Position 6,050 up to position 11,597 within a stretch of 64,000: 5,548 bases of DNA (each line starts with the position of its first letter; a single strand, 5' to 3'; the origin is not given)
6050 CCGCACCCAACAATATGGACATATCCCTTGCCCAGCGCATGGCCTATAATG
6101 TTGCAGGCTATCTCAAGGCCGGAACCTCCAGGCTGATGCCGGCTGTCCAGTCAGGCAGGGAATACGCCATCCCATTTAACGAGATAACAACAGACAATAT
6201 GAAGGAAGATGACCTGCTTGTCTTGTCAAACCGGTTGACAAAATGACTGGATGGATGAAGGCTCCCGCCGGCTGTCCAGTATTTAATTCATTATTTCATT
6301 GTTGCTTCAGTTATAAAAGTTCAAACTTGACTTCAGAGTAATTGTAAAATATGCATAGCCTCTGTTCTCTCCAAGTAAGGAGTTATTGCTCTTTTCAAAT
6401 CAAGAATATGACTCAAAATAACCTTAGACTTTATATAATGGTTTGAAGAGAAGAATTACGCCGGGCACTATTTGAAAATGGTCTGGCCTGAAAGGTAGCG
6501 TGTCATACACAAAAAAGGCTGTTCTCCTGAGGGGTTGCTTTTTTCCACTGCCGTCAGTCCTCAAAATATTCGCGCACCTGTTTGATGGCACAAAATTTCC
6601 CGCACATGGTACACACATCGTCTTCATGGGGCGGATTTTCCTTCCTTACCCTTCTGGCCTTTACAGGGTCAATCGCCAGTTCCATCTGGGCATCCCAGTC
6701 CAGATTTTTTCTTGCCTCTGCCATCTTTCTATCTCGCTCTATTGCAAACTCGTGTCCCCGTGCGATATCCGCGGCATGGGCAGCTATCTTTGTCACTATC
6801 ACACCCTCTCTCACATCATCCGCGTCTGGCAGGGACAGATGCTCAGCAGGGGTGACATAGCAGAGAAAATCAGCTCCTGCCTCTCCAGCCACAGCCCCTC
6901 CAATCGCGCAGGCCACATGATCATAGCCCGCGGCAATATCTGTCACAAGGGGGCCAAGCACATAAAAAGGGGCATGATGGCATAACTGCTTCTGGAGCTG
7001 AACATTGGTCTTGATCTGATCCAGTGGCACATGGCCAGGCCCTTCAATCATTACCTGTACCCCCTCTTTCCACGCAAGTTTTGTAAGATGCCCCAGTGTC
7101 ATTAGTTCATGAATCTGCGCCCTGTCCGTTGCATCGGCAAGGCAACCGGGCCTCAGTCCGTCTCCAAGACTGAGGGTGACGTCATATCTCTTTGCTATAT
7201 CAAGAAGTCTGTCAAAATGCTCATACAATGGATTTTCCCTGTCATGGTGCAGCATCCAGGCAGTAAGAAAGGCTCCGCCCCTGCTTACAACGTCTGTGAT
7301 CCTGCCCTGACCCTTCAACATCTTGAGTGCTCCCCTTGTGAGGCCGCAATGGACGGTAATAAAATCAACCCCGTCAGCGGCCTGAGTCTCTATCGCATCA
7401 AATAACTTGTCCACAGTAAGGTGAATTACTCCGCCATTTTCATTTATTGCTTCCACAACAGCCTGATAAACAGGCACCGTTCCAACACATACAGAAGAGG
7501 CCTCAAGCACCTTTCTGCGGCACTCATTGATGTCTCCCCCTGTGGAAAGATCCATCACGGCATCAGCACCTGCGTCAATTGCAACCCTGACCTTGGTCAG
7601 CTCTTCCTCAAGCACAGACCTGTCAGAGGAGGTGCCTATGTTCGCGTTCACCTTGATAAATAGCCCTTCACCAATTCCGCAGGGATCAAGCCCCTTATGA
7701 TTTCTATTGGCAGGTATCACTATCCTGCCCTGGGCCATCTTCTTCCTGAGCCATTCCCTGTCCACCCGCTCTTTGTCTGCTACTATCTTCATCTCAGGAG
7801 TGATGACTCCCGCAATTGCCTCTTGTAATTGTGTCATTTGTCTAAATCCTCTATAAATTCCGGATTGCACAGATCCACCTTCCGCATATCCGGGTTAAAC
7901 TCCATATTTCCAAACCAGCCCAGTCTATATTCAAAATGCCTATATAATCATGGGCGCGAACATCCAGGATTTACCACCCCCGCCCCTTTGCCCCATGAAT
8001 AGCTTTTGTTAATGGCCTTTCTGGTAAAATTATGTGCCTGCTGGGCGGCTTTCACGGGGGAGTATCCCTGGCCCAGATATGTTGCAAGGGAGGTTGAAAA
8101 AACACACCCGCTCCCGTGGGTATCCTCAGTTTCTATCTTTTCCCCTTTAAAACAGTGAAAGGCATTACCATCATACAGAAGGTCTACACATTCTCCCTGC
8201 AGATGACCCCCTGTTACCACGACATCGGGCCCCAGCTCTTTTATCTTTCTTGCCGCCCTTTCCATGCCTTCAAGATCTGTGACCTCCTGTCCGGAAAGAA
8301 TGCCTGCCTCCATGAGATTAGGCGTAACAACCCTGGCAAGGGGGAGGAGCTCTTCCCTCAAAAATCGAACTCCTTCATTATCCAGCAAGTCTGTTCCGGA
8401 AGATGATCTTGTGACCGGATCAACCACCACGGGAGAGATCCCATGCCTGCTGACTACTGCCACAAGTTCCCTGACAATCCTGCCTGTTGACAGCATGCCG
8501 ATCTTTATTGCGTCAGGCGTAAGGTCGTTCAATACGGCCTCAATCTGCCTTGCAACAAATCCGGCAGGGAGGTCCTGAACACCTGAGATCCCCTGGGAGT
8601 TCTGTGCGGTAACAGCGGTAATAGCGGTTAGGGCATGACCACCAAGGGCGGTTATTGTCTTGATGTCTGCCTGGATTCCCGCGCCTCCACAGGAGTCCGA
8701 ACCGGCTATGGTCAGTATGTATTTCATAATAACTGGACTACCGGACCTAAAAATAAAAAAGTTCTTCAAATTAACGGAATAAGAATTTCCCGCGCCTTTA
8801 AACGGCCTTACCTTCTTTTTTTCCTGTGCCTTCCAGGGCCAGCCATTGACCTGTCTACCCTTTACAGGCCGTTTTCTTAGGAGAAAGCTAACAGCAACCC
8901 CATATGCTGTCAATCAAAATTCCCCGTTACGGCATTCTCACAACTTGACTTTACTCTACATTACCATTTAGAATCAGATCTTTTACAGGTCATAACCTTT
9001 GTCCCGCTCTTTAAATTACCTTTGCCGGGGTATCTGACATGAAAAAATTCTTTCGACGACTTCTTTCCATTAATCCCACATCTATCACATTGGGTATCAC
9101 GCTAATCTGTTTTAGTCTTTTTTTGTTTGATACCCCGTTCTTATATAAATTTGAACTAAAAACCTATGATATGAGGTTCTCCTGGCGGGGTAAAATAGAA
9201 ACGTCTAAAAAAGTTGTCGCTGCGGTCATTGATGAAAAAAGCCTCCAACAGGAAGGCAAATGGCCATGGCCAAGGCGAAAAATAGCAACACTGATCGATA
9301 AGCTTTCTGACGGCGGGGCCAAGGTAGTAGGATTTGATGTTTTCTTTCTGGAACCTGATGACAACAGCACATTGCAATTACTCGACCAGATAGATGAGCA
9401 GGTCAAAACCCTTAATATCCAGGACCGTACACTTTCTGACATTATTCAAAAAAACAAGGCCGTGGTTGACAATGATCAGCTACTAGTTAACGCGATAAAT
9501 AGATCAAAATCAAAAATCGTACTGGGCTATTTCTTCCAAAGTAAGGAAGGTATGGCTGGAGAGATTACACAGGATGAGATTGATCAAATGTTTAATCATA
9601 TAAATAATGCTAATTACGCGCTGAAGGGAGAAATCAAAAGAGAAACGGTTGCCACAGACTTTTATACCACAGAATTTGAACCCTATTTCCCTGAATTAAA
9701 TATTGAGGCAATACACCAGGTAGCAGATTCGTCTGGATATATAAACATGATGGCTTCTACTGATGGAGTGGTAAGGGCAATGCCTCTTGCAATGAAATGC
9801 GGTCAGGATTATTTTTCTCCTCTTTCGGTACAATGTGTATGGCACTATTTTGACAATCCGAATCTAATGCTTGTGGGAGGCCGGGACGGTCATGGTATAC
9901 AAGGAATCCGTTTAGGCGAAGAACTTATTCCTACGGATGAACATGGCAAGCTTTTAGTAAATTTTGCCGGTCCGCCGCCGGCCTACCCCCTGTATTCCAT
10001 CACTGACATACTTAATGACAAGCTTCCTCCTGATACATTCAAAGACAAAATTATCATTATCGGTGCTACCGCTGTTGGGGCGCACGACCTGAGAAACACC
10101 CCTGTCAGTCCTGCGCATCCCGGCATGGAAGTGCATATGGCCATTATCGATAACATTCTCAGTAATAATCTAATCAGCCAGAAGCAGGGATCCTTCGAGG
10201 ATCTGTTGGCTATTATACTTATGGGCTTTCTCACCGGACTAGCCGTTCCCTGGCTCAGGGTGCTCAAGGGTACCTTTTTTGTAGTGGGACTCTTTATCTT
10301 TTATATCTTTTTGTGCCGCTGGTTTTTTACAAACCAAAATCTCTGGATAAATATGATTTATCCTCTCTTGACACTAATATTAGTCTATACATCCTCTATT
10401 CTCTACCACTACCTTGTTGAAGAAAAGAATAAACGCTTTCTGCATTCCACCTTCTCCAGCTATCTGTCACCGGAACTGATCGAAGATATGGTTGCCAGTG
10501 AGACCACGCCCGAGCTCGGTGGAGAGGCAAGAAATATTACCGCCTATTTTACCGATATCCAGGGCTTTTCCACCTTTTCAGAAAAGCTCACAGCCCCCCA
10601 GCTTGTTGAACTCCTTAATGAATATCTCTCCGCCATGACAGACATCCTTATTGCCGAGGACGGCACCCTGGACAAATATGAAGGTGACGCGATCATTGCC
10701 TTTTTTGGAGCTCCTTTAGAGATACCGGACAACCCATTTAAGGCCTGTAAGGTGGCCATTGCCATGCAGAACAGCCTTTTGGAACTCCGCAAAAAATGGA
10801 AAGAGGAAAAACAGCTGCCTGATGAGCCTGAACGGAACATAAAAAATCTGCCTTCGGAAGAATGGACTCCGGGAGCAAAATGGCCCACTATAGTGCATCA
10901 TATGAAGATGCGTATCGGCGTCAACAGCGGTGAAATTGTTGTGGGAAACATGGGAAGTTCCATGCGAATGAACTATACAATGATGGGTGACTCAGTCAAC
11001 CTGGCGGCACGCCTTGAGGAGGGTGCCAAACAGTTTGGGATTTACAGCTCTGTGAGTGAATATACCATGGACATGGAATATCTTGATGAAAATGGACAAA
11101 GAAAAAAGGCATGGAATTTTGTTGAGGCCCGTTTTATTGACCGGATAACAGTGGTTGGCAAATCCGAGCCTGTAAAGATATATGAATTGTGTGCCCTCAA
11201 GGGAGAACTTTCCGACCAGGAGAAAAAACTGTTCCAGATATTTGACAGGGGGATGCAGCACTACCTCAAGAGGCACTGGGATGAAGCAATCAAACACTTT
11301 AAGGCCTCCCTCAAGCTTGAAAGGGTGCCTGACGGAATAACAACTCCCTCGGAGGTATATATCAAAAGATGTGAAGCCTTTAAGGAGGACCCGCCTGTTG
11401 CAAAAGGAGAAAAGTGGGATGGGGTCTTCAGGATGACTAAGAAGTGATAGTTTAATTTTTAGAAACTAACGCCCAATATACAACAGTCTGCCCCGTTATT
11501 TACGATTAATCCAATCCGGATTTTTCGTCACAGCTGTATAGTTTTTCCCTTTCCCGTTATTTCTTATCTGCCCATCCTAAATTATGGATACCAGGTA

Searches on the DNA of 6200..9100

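Call 87: search_rna_families(source=window, start=6200, end=9100, threshold=evalue, max_evalue=1)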
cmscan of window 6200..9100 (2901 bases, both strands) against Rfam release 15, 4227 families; matches with E-value up to 1: 2.
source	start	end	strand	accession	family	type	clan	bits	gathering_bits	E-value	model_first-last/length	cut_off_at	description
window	6824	6904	-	RF03447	mir-1231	Gene; miRNA;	-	22.6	80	0.33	1-86/86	no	mir-1231 microRNA precursor family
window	8250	8312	+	RF01973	H19_2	Gene; lncRNA;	-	16.3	50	0.62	1-69/69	no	H19 conserved region 2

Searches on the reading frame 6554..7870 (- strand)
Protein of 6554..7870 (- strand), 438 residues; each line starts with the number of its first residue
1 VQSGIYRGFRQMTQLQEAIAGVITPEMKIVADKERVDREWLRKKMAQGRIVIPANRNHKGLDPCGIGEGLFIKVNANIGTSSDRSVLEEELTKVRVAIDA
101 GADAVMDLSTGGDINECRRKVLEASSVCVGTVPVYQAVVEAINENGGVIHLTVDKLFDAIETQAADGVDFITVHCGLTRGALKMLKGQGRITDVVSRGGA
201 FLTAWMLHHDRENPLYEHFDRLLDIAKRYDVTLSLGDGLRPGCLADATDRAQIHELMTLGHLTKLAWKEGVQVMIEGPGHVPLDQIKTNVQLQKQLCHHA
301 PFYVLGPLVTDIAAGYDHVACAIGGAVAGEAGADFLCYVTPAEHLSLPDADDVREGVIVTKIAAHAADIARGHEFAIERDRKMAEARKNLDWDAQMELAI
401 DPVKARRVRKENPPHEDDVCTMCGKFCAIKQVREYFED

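Call 27: search_protein_families(library=pfam, proteins=[window:6554-7870:-])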
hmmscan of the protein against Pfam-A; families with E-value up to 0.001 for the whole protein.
window:6554-7870:- (438 aa): 1 family
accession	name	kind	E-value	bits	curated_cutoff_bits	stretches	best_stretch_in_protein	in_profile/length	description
PF01964.24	ThiC_Rad_SAM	-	4.5e-202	671.8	25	1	13-433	1-419/420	Radical SAM ThiC family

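Call 61: find_encoding_contigs(protein=window:6554-7870:-, flank=3000, max_places=10)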
Protein window:6554-7870:- (438 aa): no gene with exactly this product is on record in the collection.

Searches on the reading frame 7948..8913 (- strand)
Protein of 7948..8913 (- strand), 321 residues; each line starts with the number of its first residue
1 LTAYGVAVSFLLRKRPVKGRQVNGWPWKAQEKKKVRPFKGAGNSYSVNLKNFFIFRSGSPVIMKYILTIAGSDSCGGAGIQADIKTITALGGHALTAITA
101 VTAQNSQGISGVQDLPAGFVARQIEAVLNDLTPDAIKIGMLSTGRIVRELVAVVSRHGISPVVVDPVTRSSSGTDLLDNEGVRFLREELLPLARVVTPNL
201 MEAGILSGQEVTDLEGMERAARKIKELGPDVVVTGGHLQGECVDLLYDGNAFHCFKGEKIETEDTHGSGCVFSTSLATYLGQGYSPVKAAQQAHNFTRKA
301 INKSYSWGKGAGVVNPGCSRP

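Call 27: search_protein_families(library=pfam, proteins=[window:7948-8913:-])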
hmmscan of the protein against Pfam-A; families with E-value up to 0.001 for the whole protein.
window:7948-8913:- (321 aa): 3 families
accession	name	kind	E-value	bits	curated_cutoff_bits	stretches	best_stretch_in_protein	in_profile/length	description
PF08543.17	Phos_pyr_kin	-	1.4e-82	277.2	27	1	73-315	1-246/246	Phosphomethylpyrimidine kinase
PF00294.29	PfkB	-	8e-07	29.1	25.8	1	187-303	178-292/302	pfkB family carbohydrate kinase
PF02110.20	HK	-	0.00027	20.8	27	1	136-300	55-218/247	Hydroxyethylthiazole kinase family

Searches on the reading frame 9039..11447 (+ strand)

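Call 39: search_protein_families(library=pfam, proteins=[window:9039-11447:+])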
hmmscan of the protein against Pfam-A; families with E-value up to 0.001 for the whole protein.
window:9039-11447:+ (802 aa): 3 families
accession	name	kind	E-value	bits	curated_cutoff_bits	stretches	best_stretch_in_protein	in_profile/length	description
PF05226.16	CHASE2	-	1.8e-58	198.5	26.3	1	22-399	3-255/257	CHASE2 domain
PF00211.25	Guanylate_cyc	-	2.2e-20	73.4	21.9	1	498-679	7-154/183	Adenylate and Guanylate cyclase catalytic domain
PF07719.23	TPR_2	-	0.00078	19.8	27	0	735-761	5-31/34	Tetratricopeptide repeat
